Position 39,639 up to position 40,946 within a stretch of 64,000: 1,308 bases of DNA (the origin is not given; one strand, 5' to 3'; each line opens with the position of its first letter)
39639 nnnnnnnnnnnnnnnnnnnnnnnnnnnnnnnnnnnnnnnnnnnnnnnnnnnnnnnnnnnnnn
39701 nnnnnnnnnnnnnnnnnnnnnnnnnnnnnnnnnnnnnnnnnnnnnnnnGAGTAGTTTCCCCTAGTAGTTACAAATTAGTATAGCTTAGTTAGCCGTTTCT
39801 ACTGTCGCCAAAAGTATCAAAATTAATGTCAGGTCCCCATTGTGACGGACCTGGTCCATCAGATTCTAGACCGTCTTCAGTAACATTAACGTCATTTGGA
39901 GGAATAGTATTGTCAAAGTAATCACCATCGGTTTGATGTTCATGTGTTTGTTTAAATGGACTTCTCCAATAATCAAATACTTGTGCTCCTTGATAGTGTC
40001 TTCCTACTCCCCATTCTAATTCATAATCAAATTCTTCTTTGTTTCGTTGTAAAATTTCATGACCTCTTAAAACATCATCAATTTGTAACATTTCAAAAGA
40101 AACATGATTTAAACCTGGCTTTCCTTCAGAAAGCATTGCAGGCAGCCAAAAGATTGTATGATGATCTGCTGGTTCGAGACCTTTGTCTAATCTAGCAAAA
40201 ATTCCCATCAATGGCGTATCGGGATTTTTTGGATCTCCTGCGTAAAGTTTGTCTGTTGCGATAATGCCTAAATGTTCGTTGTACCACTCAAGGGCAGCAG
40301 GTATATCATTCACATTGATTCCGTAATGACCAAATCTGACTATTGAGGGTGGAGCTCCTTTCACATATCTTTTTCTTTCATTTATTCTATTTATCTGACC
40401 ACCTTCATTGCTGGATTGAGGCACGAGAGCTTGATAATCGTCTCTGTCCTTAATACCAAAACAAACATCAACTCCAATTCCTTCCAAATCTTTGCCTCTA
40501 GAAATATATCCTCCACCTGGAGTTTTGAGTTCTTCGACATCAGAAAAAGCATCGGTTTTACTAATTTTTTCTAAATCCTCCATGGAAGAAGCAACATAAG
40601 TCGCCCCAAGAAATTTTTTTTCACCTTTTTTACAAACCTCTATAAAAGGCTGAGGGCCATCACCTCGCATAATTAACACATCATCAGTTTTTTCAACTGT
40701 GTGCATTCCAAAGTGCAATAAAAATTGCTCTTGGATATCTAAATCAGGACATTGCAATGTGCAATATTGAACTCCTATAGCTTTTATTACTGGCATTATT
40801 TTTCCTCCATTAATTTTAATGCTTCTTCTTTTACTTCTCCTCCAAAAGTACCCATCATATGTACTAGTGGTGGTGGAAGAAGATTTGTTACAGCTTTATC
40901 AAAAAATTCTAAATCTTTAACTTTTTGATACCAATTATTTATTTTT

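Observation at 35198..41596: Six-gene operon embedding a secreted Cys-type sulfatase in an aromatic hydroxylation / ring-cleavage gene set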

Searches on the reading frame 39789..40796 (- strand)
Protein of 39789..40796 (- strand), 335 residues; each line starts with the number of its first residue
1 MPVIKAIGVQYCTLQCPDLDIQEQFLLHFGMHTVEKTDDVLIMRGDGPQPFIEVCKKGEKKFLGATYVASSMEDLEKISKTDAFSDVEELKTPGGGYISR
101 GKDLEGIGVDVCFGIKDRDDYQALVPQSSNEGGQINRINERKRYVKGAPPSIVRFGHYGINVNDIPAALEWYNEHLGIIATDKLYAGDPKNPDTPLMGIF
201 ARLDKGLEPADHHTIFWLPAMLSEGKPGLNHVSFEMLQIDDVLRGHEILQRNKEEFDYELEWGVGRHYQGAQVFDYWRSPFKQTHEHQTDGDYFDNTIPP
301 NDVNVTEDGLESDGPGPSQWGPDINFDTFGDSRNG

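Call 3: search_protein_families(library=pfam, proteins=[window:39789-40796:-], max_evalue=0.01)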
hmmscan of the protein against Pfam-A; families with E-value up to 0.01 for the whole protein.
window:39789-40796:- (335 aa): 2 families
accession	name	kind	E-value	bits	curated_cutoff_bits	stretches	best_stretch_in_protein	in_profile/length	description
PF00903.31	Glyoxalase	-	3.6e-10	40.7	20.6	1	154-273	1-111/121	Glyoxalase/Bleomycin resistance protein/Dioxygenase superfamily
PF13669.12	Glyoxalase_4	-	0.007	17.1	27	0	157-243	2-83/109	Glyoxalase/Bleomycin resistance protein/Dioxygenase superfamily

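Call 4: search_protein_families(library=ncbifam, proteins=[window:39789-40796:-], max_evalue=0.01)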
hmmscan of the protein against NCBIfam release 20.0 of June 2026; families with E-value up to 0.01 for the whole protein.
window:39789-40796:- (335 aa): 4 families
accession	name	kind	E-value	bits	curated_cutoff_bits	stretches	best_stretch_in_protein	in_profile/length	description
TIGR02295.1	HpaD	equivalog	4e-08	32.8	321.4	1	10-293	6-262/298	3,4-dihydroxyphenylacetate 2,3-dioxygenase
TIGR03213.1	23dbph12diox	equivalog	1.8e-06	27.6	366.45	1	155-287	143-261/287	biphenyl-2,3-diol 1,2-dioxygenase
TIGR03211.1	catechol_2_3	equivalog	6.2e-05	22.4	320.2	0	152-183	2-33/303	catechol 2,3-dioxygenase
NF045631.1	exdiol_diox_HsaC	equivalog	0.00063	18.9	450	1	155-296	141-274/296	iron-dependent extradiol dioxygenase HsaC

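Call 21: search_solved_structures(query=window:39789-40796:-, max_evalue=1, show_alignments=2)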
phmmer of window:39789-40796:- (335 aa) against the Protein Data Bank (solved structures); distinct sequences matched with E-value up to 1: 7.
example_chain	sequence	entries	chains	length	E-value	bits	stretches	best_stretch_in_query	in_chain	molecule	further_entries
3b59_A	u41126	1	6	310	8.5e-08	34.8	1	214-290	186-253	Glyoxalase/bleomycin resistance protein/dioxygenase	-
6bu2_A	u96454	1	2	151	0.0014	20.9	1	152-240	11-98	Glyoxalase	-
1mpy_A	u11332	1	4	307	0.15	14.3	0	152-183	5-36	CATECHOL 2,3-DIOXYGENASE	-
9ms6_A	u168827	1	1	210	0.15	14.3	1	112-144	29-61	PWe1 endolysin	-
5zsz_A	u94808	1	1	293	0.27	13.5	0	152-188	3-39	Catechol 2,3-dioxygenase, Extradiol ring cleavage protein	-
5znh_A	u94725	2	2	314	0.32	13.2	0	152-188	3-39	Catechol 2,3-dioxygenase, extradiol protein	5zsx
6on1_A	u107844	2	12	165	0.62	12.3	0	147-178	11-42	L-DOPA dioxygenase | L-DOPA extradiol dioxygenase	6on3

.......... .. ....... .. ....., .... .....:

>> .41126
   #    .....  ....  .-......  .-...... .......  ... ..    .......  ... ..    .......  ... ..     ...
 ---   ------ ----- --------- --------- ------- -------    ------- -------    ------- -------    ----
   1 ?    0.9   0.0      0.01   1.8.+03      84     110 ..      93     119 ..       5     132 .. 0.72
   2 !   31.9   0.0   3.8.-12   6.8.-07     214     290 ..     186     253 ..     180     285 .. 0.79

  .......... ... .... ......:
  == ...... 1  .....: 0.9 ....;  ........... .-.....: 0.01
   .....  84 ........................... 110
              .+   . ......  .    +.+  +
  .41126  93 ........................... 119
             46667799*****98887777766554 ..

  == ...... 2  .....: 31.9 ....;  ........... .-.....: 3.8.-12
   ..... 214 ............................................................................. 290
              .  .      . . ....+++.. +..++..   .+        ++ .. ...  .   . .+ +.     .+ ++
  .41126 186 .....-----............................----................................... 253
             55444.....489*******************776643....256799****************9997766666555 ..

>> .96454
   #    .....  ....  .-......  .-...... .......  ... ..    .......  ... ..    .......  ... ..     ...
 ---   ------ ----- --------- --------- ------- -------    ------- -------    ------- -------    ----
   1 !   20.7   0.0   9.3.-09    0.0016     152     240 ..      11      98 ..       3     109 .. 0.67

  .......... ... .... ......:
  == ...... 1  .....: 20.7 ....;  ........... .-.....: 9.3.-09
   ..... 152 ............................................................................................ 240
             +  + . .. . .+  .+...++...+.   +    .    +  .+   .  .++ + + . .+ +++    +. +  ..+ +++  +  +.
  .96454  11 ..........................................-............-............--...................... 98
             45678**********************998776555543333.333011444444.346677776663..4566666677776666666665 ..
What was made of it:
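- Tried and rejected: Sequence search of the dioxygenase against the PDB was weak (best 8.5e-8; call 21), so fold comparison was needed.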

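Call 50: find_related_loci(query=A5, collection=metagenome_contigs, flank=7000)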
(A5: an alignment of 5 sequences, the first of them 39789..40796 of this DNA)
Query A5 (335 aa) in metagenome_contigs; peptide patterns used: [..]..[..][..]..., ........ (x = any residue, [..] = any of these).
171 stretches matched a pattern; 38 encode a relative of the query (tblastn E <= 1e-3); 38 distinct loci.
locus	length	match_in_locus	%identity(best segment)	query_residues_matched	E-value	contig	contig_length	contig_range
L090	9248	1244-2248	91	1-335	0e+0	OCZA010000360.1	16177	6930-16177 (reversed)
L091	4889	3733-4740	92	1-335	0e+0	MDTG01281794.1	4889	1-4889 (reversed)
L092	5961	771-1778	91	1-335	0e+0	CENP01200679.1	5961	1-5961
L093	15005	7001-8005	90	1-335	0e+0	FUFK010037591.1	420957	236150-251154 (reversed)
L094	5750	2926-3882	85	1-335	0e+0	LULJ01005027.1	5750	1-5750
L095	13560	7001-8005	82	1-335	0e+0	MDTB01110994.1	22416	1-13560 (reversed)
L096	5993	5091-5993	94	1-300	0e+0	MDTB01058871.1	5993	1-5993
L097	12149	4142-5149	73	2-333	5e-169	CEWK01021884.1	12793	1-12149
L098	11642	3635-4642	70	2-333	3e-165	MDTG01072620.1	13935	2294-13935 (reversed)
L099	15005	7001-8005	68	2-333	2e-162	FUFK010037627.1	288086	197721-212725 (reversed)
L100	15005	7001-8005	68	2-333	1e-160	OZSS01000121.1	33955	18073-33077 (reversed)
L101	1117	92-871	88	1-260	1e-174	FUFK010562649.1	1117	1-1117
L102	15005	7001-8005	68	2-333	5e-155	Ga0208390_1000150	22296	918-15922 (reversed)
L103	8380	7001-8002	64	2-335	2e-149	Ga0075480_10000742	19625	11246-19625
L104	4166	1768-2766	64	2-335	5e-153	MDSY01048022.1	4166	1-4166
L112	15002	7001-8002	63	2-335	8e-147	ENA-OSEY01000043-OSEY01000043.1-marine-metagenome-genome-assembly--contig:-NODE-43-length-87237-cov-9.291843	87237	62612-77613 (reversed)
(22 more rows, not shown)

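Call 54: search_protein_families(library=pfam, proteins=[L112:1384-2136:+, L112:2138-2878:+, L112:2883-3197:+, L112:3291-4475:+, L112:4477-5373:-, L112:5370-6863:-, L112:8772-9797:-, L112:9798-10142:-, L112:10120-11766:-, L112:12872-14122:-], max_evalue=0.001)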
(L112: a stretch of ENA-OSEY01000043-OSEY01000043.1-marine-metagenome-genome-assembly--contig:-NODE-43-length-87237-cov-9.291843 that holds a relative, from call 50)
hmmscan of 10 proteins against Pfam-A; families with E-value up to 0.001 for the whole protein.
L112:1384-2136:+ (250 aa): 1 family
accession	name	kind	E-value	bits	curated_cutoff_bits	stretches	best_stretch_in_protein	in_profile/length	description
PF01925.25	TauE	-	6e-30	105.1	32.6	1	12-240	2-237/237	Sulfite exporter TauE/SafE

L112:2138-2878:+ (246 aa): 1 family
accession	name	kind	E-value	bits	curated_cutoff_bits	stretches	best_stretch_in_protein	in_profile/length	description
PF03740.19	PdxJ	-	1.7e-77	260.1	24.5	1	3-244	1-233/234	Pyridoxal phosphate biosynthesis protein PdxJ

L112:2883-3197:+ (104 aa): 1 family
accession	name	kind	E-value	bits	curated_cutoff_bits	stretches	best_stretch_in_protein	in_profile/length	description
PF00462.30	Glutaredoxin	-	6.4e-19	68.4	22.9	1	16-80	1-60/60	Glutaredoxin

L112:3291-4475:+ (394 aa): 2 families
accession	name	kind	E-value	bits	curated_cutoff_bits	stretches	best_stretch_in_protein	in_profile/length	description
PF20979.2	Arginosuc_syn_C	-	2.4e-67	227.2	27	1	177-390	1-214/219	Arginosuccinate synthase C-terminal domain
PF00764.25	Arginosuc_synth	-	1.2e-61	207.9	27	1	5-166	1-162/162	Arginosuccinate synthase N-terminal HUP domain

L112:4477-5373:- (298 aa): 1 family
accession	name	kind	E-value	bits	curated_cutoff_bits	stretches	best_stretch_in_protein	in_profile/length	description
PF00698.26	Acyl_transf_1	-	1.4e-21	77.8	32.7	1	5-280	3-271/319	Acyl transferase domain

L112:5370-6863:- (497 aa): 2 families
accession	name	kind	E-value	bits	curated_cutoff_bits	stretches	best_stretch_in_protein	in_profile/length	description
PF01494.25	FAD_binding_3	-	1.2e-54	186.3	22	1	2-341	2-348/349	FAD binding domain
PF07992.20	Pyr_redox_2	-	0.00029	20.8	26.1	0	2-41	1-39/291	Pyridine nucleotide-disulphide oxidoreductase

L112:8772-9797:- (341 aa): 6 families
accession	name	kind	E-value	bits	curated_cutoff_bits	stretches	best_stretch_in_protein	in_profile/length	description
PF07992.20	Pyr_redox_2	-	1.8e-27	97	26.1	1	5-291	2-278/291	Pyridine nucleotide-disulphide oxidoreductase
PF13738.12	Pyr_redox_3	-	1.6e-21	77.3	30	1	53-285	59-305/305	Pyridine nucleotide-disulphide oxidoreductase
PF00070.33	Pyr_redox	-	1.6e-10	41.8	22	1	153-226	2-79/82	Pyridine nucleotide-disulphide oxidoreductase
PF03486.20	HI0933_like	-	9.7e-09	35.5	50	0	61-120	107-167/244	HI0933-like protein Rossmann domain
PF01266.30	DAO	-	1.7e-05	25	27.9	0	69-122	155-209/353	FAD dependent oxidoreductase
PF13450.12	NAD_binding_8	-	0.00086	20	21.9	0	8-54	1-47/68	NAD(P)-binding Rossmann-like domain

L112:9798-10142:- (114 aa): 1 family
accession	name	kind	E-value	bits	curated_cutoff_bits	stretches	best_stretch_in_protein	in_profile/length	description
PF01588.26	tRNA_bind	-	1.8e-24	86.1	27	1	19-111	1-95/96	Putative tRNA binding domain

L112:10120-11766:- (548 aa): 6 families
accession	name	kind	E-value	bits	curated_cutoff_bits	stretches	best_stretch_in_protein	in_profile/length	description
PF09334.17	tRNA-synt_1g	-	8.1e-149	496.1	20.1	1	9-397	2-390/391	tRNA synthetases class I (M)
PF00133.28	tRNA-synt_1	-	4.3e-16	59.1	22.7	2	5-250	22-250/414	tRNA synthetases class I (I, L, M and V)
PF01406.26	tRNA-synt_1e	-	3.6e-11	43.4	27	1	292-363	211-283/301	tRNA synthetases class I (C) catalytic domain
PF08264.19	Anticodon_1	-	7.7e-08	32.8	25.1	1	414-510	2-98/148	Anticodon-binding domain of tRNA ligase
PF19303.5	Anticodon_3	-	8.7e-08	32.6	23.5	1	416-509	14-105/152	Anticodon binding domain of methionyl tRNA ligase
PF01921.24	tRNA-synt_1f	-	1.1e-07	31.5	27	1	314-380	263-327/360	tRNA synthetases class I (K)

L112:12872-14122:- (416 aa): 1 family
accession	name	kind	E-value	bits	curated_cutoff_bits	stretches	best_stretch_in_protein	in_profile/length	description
PF00144.29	Beta-lactamase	-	5.5e-58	197.1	27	1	37-393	18-309/329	Beta-lactamase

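Call 63: find_homologous_proteins(query=window:39789-40796:-, max_evalue=0.00001)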
Query window:39789-40796:- (335 aa): 137 proteins with E <= 0.00001 among 921 candidates; the best 120 are listed.
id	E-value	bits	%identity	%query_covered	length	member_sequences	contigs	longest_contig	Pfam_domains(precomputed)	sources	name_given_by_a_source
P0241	1.0e-217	740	92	100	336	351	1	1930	PF00903.32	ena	-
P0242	4.4e-213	725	90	100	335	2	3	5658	PF00903.32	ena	-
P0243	4.7e-213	725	90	100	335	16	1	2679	PF00903.32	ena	-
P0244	7.0e-213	724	90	100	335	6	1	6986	PF00903.32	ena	-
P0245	1.0e-212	724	90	100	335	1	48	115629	PF00903.32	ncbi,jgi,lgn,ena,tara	ncbi:MAG: VOC family protein [Gammaproteobacteria bacterium]|jgi:catechol 2,3-dioxygenase-like lacto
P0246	6.8e-212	721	89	100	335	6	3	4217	PF00903.32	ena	-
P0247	9.6e-212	721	89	100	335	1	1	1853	PF00903.32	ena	-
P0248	1.9e-205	700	90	96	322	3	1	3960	PF00903.32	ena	-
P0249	5.6e-199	679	83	100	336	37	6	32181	PF00903.32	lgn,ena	-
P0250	3.3e-166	571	71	99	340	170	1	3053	PF00903.32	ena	-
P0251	4.6e-165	567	70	99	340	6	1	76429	PF00903.32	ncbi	-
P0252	1.6e-160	552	70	99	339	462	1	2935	PF00903.32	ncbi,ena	-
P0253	2.0e-156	539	89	77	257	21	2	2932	PF00903.32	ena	-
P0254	7.0e-155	534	87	76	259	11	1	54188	PF00903.32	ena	-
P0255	6.7e-147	507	64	100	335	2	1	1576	-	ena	-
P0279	3.7e-118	413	57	99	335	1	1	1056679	PF00903.32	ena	-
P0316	4.1e-106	373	53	99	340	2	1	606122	PF00903.32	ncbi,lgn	ncbi:MAG: VOC family protein [Pseudomonadota bacterium]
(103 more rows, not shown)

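Call 64: find_encoding_contigs(protein=P0251, flank=8000, max_places=2)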
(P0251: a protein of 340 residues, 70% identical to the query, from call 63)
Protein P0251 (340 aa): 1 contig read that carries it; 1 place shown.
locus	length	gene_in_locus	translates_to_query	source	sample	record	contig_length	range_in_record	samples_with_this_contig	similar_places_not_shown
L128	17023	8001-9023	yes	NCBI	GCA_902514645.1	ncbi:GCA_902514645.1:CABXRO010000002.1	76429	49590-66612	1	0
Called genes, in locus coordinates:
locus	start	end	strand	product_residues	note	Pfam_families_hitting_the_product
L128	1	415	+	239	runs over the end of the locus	PF01203:T2SSN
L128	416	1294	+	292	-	PF00561:Abhydrolase_1, PF12146:Hydrolase_4, PF12697:Abhydrolase_6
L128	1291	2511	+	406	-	PF00144:Beta-lactamase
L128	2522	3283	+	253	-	PF01925:TauE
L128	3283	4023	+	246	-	PF03740:PdxJ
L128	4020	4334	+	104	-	PF00462:Glutaredoxin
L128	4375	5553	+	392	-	PF00764:Arginosuc_synth, PF20979:Arginosuc_syn_C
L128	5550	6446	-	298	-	PF00698:Acyl_transf_1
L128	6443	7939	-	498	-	PF01494:FAD_binding_3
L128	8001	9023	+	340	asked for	PF00903:Glyoxalase (weak)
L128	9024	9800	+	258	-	PF00106:adh_short, PF13561:adh_short_C2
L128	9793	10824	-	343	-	PF03486:HI0933_like (faint), PF07992:Pyr_redox_2, PF13738:Pyr_redox_3, PF00070:Pyr_redox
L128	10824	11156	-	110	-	PF01588:tRNA_bind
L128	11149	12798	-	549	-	PF00133:tRNA-synt_1, PF01406:tRNA-synt_1e (faint), PF09334:tRNA-synt_1g, PF01921:tRNA-synt_1f (weak), PF00133:tRNA-synt_1 (weak), PF19303:Anticodon_3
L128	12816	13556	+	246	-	PF04333:MlaA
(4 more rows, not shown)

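Call 65: find_encoding_contigs(protein=P0279, flank=8000, max_places=2)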
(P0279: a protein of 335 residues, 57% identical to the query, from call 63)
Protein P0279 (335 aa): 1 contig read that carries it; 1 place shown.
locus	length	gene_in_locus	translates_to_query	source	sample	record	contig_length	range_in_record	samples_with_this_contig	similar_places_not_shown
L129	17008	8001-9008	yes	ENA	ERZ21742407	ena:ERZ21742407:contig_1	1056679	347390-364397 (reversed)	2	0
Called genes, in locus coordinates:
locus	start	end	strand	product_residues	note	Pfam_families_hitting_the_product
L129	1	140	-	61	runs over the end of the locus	PF24696:UGSC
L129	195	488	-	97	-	PF24696:UGSC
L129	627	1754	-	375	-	PF00135:COesterase (weak), PF20434:BD-FAE, PF07859:Abhydrolase_3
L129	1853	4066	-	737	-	PF07715:Plug, PF00593:TonB_dep_Rec_b-barrel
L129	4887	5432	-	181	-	PF01292:Ni_hydr_CYTB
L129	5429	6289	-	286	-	PF02798:GST_N, PF13409:GST_N_2, PF13417:GST_N_3, PF13410:GST_C_2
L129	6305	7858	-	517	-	PF01494:FAD_binding_3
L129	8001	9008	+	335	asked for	PF00903:Glyoxalase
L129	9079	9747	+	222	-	PF00440:TetR_N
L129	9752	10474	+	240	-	PF00106:adh_short, PF13561:adh_short_C2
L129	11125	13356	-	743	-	PF07715:Plug, PF00593:TonB_dep_Rec_b-barrel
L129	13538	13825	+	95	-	-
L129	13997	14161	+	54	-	-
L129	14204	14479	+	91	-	-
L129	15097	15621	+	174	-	-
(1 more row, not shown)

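Call 66: find_encoding_contigs(protein=P0316, flank=8000, max_places=2)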
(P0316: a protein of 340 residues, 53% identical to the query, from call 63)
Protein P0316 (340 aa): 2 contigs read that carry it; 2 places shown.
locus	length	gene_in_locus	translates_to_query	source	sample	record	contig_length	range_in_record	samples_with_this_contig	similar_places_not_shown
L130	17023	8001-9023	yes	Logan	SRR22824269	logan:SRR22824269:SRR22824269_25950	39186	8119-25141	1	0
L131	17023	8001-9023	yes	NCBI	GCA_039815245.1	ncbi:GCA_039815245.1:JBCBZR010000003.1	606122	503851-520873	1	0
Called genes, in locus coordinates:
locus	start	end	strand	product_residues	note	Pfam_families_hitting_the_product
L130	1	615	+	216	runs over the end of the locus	PF00440:TetR_N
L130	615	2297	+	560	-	PF01494:FAD_binding_3, PF21274:Rng_hyd_C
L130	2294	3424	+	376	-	PF13417:GST_N_3 (faint), PF13409:GST_N_2, PF13410:GST_C_2 (weak)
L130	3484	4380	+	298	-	PF01557:FAA_hydrolase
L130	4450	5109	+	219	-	PF02798:GST_N, PF13417:GST_N_3 (faint), PF13409:GST_N_2, PF00043:GST_C (weak), PF13410:GST_C_2 (weak)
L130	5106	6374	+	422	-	PF01306:LacY_symp (faint), PF07690:MFS_1, PF12832:MFS_1_like, PF00083:Sugar_tr (weak), PF13347:MFS_2 (weak), PF03825:Nuc_H_symport (weak)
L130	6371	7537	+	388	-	PF02770:Acyl-CoA_dh_M, PF00441:Acyl-CoA_dh_1, PF08028:Acyl-CoA_dh_2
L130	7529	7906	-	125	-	PF02627:CMD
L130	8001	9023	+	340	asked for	PF00903:Glyoxalase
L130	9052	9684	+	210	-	PF00652:Ricin_B_lectin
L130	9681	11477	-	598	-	PF01011:PQQ, PF13570:Beta-prop_ACSF4 (faint), PF13360:PQQ_2, PF23727:Beta-prop_FAM234A_B (faint), PF13360:PQQ_2 (weak), PF01011:PQQ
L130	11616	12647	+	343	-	PF01292:Ni_hydr_CYTB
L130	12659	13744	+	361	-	PF00355:Rieske, PF19112:VanA_C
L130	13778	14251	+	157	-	PF03795:YCII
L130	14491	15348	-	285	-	PF00144:Beta-lactamase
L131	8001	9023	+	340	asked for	PF00903:Glyoxalase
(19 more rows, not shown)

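Call 74: search_protein_families(library=ncbifam, proteins=[L112:5370-6863:-], max_evalue=0.00001)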
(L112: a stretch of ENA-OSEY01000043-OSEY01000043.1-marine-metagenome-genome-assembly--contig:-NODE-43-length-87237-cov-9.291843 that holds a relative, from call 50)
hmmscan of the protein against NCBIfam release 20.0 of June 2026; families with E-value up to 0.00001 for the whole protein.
L112:5370-6863:- (497 aa): 55 families (the best 25 are shown)
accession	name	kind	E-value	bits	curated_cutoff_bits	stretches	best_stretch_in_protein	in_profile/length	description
NF004829.0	PRK06183.1-3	subfamily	2.1e-136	455.7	390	1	1-492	8-511/520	bifunctional 3-(3-hydroxy-phenyl)propionate/3-hydroxycinnamic acid hydroxylase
NF004831.0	PRK06183.1-5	equivalog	6.2e-83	279.1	546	1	2-350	9-354/568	bifunctional 3-(3-hydroxy-phenyl)propionate/3-hydroxycinnamic acid hydroxylase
NF004827.0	PRK06183.1-1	equivalog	3.5e-64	217.2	966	1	3-349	17-360/554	bifunctional 3-(3-hydroxy-phenyl)propionate/3-hydroxycinnamic acid hydroxylase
NF004830.0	PRK06183.1-4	equivalog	1.5e-57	195.4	1135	1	3-349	20-363/617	bifunctional 3-(3-hydroxy-phenyl)propionate/3-hydroxycinnamic acid hydroxylase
NF004828.0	PRK06183.1-2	equivalog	2e-57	194.8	853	1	2-350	13-355/568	bifunctional 3-(3-hydroxy-phenyl)propionate/3-hydroxycinnamic acid hydroxylase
NF006002.0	PRK08132.1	subfamily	4.4e-50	170.6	416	1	3-342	27-366/552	FAD-dependent oxidoreductase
NF004780.0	PRK06126.1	subfamily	2.5e-48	164.7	445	1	3-350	10-377/552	hypothetical protein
NF004832.0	PRK06184.1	subfamily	6e-47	160.5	476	1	2-490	7-496/506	hypothetical protein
NF046069.1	AkvoneHdxseRdmE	equivalog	1.4e-37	129.7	700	1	4-472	1-497/521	aklavinone 12-hydroxylase RdmE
NF046068.1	AkvoneHdxseDnrF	equivalog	2.6e-33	115.6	650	1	4-345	1-356/439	aklavinone 12-hydroxylase DnrF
NF033145.1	rif_monoox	equivalog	4.3e-30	105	800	1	2-340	1-332/472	rifampin monooxygenase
NF005303.0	PRK06834.1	subfamily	1.4e-29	103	625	1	3-339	5-327/488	hypothetical protein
NF006092.0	PRK08244.1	equivalog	7.4e-29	100.7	644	1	2-338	3-333/494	monooxygenase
TIGR01988.1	Ubi-OHases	subfamily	2.9e-28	98.8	224.65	1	3-340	1-344/387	ubiquinone biosynthesis hydroxylase, UbiH/UbiF/VisC/COQ6 family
NF045577.1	FAD_mono_MbnF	equivalog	2.2e-27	95.9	800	1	264-343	280-359/531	methanobactin biosynthesis FAD monooxygenase MbnF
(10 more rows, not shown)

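Call 76: predict_structure(alignment_id=A7)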
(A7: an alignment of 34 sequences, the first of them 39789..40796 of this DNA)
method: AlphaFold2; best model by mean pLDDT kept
length: 335 residues; sequences in the alignment: 34
mean_pLDDT: 92.8   pTM: 0.92
mean pLDDT of the five models: 92.8, 91.7, 91.5, 91.4, 90.6
residues with pLDDT >= 90: 269; 70-90: 54; 50-70: 8; < 50: 4
segments of 3 or more residues with pLDDT < 50: 311-313
pLDDT, mean of each block of 10 residues (from residue 1): 97 98 98 98 98 98 98 99 98 98 97 97 90 87 81 98 97 98 94 94 97 96 91 96 96 97 85 94 96 95 80 54 78 84
secondary structure, 60 per line:
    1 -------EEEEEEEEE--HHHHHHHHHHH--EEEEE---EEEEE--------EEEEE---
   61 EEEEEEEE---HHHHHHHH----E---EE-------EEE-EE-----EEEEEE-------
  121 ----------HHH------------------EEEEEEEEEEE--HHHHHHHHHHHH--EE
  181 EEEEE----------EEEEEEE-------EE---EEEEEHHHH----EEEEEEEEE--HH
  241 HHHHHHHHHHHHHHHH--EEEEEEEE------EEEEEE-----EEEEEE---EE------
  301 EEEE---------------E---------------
elements in order: E8-16 H19-29 E32-36 E40-44 E53-57 E61-68 H72-79 E97-99 E108-113 E152-162 H165-176 E179-185 E196-202 E215-219 H220-223 E228-236 H239-256 E259-266 E273-278 E284-289 E301-304
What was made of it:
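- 39789..40796 (-): Two-domain type I extradiol ring-cleavage dioxygenase (VOC fold), 335 aa. The AlphaFold model has pLDDT 92.8 (call 76).
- On Type I two-domain extradiol ring-cleavage dioxygenase (VOC superfamily): The model has pLDDT 92.8 (call 76).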
